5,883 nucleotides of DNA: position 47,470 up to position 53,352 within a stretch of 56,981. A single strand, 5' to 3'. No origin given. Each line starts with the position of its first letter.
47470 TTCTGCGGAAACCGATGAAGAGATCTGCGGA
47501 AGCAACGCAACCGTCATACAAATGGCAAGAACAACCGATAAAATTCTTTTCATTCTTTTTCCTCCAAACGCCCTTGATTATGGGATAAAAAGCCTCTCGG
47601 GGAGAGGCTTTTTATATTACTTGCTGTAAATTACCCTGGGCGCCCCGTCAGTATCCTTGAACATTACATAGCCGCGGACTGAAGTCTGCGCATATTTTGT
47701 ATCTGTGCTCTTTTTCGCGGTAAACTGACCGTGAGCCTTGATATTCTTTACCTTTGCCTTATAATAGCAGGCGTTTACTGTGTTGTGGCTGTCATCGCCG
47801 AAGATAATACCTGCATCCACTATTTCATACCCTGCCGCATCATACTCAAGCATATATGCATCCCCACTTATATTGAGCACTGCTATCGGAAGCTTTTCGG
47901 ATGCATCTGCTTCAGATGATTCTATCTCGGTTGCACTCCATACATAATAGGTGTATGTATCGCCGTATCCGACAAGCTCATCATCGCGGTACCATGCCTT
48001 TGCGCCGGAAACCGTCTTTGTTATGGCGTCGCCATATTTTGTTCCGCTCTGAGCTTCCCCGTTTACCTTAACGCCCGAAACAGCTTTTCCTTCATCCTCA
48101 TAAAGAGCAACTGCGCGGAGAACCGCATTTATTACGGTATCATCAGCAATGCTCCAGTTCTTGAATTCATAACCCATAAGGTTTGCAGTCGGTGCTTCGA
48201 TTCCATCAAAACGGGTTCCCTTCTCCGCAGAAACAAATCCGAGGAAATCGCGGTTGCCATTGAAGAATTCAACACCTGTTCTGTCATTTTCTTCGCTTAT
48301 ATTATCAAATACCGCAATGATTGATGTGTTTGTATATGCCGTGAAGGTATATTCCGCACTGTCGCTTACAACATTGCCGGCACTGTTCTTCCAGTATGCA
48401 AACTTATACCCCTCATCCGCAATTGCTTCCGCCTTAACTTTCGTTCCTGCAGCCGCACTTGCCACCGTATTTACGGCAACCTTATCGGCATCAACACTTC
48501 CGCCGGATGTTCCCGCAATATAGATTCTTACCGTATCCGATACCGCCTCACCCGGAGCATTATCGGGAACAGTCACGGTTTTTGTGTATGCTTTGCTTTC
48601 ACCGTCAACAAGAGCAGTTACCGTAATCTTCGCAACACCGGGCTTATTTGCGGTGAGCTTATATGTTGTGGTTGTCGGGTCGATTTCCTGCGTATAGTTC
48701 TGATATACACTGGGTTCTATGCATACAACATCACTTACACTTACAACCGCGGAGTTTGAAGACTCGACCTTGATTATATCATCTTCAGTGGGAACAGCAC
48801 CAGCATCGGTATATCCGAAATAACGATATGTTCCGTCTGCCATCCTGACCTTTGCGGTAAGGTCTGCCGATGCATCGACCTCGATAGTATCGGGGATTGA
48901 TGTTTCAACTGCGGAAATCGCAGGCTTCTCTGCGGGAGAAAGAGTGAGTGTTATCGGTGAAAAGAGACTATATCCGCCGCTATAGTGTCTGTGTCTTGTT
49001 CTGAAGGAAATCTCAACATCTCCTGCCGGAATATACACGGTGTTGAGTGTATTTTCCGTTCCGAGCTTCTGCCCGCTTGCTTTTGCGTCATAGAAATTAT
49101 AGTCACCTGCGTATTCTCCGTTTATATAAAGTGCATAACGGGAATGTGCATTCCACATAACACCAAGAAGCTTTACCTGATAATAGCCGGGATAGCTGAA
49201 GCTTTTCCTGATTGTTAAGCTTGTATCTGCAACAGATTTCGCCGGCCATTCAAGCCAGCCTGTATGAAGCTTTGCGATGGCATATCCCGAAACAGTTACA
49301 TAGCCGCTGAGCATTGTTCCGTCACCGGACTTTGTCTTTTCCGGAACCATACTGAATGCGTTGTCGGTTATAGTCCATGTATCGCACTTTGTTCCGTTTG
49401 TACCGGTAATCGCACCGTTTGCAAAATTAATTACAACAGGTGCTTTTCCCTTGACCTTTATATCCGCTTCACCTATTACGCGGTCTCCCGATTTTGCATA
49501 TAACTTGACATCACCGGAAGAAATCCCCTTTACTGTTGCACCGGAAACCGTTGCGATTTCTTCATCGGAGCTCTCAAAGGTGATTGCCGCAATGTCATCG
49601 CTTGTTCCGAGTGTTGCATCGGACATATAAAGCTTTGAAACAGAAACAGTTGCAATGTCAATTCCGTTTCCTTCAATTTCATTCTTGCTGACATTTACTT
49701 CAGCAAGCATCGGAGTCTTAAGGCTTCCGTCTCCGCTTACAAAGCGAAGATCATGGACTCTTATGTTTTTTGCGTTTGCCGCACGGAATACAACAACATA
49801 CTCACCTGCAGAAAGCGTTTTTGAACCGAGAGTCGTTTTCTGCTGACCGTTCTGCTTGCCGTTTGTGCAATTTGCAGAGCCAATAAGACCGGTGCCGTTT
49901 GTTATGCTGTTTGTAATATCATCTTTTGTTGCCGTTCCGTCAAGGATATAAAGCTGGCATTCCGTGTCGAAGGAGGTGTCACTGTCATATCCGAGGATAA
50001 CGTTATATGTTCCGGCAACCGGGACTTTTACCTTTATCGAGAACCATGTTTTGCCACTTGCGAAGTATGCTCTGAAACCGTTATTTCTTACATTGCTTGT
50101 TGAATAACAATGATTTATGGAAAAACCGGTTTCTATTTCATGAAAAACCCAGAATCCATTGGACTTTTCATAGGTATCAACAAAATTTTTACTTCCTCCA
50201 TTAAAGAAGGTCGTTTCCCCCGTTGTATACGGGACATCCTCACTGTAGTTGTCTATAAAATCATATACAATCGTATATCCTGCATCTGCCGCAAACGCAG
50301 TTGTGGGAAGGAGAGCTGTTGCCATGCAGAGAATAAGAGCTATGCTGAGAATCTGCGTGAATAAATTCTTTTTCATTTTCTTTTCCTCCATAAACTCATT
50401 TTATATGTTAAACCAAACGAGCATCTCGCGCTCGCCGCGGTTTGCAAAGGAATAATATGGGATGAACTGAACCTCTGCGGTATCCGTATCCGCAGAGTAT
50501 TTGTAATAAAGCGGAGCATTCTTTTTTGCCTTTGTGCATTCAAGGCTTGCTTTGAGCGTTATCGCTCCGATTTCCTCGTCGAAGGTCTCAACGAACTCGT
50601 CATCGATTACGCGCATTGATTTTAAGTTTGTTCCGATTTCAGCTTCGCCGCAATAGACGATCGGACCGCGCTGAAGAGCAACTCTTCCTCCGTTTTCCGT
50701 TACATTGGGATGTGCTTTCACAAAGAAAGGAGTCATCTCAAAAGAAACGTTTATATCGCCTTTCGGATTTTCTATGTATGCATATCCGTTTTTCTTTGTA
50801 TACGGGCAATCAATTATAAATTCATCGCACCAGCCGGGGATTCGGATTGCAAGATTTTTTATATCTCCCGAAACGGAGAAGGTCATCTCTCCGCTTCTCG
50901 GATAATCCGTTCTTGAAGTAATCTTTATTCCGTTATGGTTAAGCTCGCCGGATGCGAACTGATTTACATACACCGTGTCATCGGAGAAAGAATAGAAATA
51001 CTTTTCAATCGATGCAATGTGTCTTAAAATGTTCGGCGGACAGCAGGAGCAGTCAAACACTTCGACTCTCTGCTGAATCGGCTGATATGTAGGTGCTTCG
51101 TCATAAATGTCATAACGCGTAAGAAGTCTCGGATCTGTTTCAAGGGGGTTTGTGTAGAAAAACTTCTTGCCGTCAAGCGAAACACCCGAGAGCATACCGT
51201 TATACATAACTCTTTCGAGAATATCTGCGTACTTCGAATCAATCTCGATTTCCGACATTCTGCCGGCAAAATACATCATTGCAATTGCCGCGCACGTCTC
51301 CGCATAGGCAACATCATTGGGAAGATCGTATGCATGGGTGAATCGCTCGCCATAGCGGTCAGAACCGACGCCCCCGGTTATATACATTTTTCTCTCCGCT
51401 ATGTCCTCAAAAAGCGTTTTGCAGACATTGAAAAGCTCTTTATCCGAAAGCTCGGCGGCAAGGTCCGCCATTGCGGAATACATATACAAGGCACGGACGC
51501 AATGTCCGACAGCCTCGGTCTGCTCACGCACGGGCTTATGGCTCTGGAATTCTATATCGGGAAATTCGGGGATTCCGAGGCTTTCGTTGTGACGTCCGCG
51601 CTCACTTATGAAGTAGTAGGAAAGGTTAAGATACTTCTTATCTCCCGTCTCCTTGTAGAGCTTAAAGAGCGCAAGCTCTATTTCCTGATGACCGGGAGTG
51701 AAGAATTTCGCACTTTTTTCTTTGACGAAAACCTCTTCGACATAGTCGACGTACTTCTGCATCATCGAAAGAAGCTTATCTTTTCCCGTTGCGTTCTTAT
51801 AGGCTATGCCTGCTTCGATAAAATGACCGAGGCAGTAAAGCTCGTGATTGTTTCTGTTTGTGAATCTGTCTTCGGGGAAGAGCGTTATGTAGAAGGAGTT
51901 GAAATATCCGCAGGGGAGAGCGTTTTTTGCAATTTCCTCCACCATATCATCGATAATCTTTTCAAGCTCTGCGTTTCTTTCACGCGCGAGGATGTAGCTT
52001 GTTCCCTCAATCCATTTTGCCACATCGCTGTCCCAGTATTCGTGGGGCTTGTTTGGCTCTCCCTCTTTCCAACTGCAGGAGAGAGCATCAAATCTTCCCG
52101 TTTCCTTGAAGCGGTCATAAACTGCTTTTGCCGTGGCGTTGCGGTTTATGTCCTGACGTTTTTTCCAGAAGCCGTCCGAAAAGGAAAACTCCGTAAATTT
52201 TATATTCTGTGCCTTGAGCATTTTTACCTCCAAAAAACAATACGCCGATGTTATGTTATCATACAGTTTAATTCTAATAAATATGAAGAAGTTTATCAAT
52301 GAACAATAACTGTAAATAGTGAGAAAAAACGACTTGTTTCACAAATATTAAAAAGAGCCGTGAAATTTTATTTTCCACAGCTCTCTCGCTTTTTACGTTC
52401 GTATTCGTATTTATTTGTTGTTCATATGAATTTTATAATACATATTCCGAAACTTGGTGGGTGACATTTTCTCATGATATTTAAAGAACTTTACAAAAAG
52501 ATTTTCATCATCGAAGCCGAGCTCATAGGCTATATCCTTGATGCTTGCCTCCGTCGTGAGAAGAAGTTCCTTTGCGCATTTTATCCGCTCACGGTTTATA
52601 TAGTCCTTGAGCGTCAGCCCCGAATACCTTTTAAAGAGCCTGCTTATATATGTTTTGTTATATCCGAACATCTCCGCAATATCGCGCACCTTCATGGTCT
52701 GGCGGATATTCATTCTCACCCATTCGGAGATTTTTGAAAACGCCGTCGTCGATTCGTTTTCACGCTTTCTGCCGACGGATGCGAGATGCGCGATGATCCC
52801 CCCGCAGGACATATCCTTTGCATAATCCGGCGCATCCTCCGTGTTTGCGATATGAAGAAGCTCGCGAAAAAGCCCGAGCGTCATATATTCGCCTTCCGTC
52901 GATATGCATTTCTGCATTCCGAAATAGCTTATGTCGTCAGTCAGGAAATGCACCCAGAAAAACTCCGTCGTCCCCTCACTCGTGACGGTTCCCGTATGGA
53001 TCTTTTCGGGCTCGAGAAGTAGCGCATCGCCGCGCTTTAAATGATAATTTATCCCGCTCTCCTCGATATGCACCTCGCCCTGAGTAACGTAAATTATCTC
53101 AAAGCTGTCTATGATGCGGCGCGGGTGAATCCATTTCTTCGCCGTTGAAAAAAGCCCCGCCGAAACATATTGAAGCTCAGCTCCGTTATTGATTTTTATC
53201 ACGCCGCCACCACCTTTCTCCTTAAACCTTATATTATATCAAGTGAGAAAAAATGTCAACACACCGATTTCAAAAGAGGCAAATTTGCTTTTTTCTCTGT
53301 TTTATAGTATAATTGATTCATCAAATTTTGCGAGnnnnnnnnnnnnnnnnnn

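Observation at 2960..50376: Array of four 2,337-2,901-aa S-layer-anchored paralogues built around a heparinase II/III-like lyase fold: a Gram-positive surface glycan-processing locus with no characterised counterpart that I know of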

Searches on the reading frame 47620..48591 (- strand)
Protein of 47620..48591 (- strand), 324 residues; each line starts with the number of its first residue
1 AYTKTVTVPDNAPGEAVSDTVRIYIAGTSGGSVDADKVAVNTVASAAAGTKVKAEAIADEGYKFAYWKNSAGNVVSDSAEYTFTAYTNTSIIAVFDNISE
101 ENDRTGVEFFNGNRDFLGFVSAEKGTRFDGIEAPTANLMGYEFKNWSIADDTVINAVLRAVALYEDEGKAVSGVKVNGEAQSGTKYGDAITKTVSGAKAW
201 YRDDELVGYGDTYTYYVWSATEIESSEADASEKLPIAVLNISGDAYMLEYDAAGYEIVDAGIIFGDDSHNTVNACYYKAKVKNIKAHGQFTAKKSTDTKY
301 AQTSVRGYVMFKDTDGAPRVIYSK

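Call 75: search_solved_structures(query=A4, max_evalue=10)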
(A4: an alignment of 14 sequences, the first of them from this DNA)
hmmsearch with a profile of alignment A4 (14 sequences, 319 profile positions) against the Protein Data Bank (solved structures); distinct sequences matched with E-value up to 10: 10.
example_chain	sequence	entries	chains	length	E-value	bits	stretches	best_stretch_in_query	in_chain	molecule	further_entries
7bie_A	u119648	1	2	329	1.1e-09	41.3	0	94-114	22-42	nvWRAP-T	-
7bid_A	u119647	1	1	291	7.2e-09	38.6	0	94-114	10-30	v31WRAP-T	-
7bif_A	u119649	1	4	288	5.9e-08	35.6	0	94-114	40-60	v22WRAP-T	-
7big_A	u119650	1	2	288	3e-07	33.3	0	94-114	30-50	v13WRAP-T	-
6r60_A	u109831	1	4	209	1.2e-05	28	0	94-114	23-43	WD-40 repeat protein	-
6r5y_A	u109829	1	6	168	0.00026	23.7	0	94-114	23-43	WD-40 repeat protein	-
6r5z_A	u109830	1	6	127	0.0068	19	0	94-114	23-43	9-bladed beta-propeller formed by three 3-bladed fragments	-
6r5x_A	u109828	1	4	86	0.26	13.8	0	94-114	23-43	WD-40 repeat protein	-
4mau_H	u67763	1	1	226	0.63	12.5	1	30-71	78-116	C2244 heavy chain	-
4ki5_E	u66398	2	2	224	1.2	11.6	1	170-236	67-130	MURINE MONOCLONAL G99 FAB HEAVY CHAIN | G99 heavy chain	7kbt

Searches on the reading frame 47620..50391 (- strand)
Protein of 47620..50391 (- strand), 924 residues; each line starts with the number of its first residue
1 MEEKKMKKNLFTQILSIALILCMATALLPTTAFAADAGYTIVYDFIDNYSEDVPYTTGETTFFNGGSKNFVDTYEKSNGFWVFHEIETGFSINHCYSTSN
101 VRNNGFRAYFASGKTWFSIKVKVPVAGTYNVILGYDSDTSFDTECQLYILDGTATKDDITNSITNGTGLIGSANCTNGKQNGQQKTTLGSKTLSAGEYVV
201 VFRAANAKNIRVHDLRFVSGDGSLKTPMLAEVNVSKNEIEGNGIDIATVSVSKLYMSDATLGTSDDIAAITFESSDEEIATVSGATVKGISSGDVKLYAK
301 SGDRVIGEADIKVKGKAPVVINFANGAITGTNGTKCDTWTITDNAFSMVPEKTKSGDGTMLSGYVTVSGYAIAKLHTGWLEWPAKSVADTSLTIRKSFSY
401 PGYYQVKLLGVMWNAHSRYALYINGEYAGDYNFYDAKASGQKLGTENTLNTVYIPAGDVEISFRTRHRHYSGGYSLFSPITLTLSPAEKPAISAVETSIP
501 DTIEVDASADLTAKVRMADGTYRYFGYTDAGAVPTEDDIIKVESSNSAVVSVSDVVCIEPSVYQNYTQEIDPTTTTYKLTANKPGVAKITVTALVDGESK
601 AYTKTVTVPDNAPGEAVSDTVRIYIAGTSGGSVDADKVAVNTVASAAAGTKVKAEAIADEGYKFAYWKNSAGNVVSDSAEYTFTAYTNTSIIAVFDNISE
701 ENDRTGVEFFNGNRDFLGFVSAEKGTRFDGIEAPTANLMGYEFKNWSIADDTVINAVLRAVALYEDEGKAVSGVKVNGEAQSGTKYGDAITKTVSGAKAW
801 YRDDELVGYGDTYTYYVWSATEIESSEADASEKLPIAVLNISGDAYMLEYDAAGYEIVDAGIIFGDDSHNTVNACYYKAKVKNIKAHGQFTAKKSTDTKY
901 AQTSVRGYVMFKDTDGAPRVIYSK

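Call 4: search_protein_families(library=pfam, proteins=[window:47620-50391:-], max_evalue=0.01)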
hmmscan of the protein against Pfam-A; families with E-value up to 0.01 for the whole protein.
window:47620-50391:- (924 aa): 1 family
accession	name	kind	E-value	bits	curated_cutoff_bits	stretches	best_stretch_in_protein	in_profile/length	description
PF18998.6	Flg_new_2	-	3.3e-12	46.6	23.6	1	628-698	8-72/73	Divergent InlB B-repeat domain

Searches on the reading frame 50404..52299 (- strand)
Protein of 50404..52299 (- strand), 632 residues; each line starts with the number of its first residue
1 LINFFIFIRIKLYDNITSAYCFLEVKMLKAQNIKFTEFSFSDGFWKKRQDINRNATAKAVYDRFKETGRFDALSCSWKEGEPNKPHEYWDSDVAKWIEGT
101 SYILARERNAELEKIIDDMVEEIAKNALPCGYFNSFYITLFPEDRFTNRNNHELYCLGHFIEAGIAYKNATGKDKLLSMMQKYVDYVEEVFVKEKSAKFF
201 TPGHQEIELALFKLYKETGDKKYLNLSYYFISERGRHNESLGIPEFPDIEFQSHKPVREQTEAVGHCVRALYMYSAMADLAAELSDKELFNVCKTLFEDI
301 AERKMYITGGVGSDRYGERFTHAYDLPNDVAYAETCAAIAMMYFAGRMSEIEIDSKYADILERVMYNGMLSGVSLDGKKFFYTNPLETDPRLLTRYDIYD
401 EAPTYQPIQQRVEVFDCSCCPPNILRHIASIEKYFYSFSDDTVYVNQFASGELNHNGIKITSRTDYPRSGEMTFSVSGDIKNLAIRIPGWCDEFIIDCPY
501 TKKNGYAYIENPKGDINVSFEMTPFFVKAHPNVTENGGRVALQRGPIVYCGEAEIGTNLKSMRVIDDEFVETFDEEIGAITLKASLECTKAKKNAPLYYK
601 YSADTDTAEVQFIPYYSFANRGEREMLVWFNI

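Call 4: search_protein_families(library=pfam, proteins=[window:50404-52299:-], max_evalue=0.01)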
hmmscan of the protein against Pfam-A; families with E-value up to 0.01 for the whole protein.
window:50404-52299:- (632 aa): 3 families
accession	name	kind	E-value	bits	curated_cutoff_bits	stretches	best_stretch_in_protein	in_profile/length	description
PF07944.18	Beta-AFase-like_GH127_cat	-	1.9e-96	323.8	24.9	1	41-432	5-375/376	Beta-L-arabinofuranosidase, GH127 catalytic domain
PF20737.2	Glyco_hydro127C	-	3.9e-19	68.6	23.7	1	526-630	3-70/71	Glycoside hydrolase family 127 C-terminal domain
PF20736.2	Glyco_hydro127M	-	2.9e-07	30.9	24.2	1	442-496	1-60/95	Beta-L-arabinofuranosidase, GH127 middle domain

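Call 49: search_solved_structures(query=window:50404-52299:-, max_evalue=0.001)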
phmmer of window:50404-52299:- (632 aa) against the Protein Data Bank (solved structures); distinct sequences matched with E-value up to 0.001: 9.
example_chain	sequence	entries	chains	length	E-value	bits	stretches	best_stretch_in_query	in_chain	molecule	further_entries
4qjy_A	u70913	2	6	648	1.8e-144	486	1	36-631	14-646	GH127 beta-L-arabinofuranosidase | GH127 beta-L-arabinofuranoside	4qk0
6ex6_B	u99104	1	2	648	3.3e-101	343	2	33-513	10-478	Six-hairpin glycosidase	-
3wre_A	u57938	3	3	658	1.6e-96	327.6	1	88-628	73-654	Non-reducing end beta-L-arabinofuranosidase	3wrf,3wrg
3wkw_A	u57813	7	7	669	1.7e-96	327.5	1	88-628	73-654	Non-reducing end beta-L-arabinofuranosidase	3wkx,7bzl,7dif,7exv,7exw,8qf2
7exu_A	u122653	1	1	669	4.3e-96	326.1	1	88-628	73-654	Non-reducing end beta-L-arabinofuranosidase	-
5mqo_A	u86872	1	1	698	7.2e-75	256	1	145-630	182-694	Non-reducing end beta-L-arabinofuranosidase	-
8k7y_A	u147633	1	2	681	3.9e-10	42.2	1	330-561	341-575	beta1,3-L-arabinofuranoside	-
8k7x_A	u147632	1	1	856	6.7e-10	41.4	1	330-561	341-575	beta-L-arabinofuranosidase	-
5opj_A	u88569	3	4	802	3.7e-07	32.4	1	325-491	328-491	Rhamnogalacturonan lyase | Acetyl-CoA carboxylase, biotin carboxylase | Glycosyl hydrolase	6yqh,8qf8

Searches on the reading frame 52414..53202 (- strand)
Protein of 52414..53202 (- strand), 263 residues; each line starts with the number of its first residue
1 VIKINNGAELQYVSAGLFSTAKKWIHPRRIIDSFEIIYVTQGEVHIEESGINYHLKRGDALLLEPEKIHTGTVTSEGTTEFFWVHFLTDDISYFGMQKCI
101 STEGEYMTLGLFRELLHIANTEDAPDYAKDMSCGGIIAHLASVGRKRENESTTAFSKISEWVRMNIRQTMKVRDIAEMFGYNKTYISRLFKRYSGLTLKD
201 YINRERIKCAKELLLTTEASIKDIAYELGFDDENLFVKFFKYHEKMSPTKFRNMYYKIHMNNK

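Call 5: search_protein_families(library=pfam, proteins=[window:52414-53202:-], max_evalue=0.01)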
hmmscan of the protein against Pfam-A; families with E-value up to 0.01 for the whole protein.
window:52414-53202:- (263 aa): 7 families
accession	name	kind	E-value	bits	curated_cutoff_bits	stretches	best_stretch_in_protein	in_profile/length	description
PF12833.13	HTH_18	-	7.7e-22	77.8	33.6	1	175-253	1-79/80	Helix-turn-helix domain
PF00165.29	HTH_AraC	-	1.4e-15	57.4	26.6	2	168-203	7-42/42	Bacterial regulatory helix-turn-helix proteins, AraC family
PF02311.25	AraC_binding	-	7.3e-12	45.6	21.1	1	14-88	4-78/135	AraC-like ligand binding domain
PF07883.17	Cupin_2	-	2.6e-06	27.5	27.2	1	33-84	19-69/70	Cupin domain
PF05899.18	Cupin_3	-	0.0011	19.1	23.5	1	30-70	22-61/74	EutQ-like cupin domain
PF21621.3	MPI_cupin_dom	-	0.0021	18.4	27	1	32-84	28-77/79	Mannose-6-phosphate isomerase, cupin domain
PF13384.12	HTH_23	-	0.0055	16.9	24.6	0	170-195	18-45/50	Homeodomain-like domain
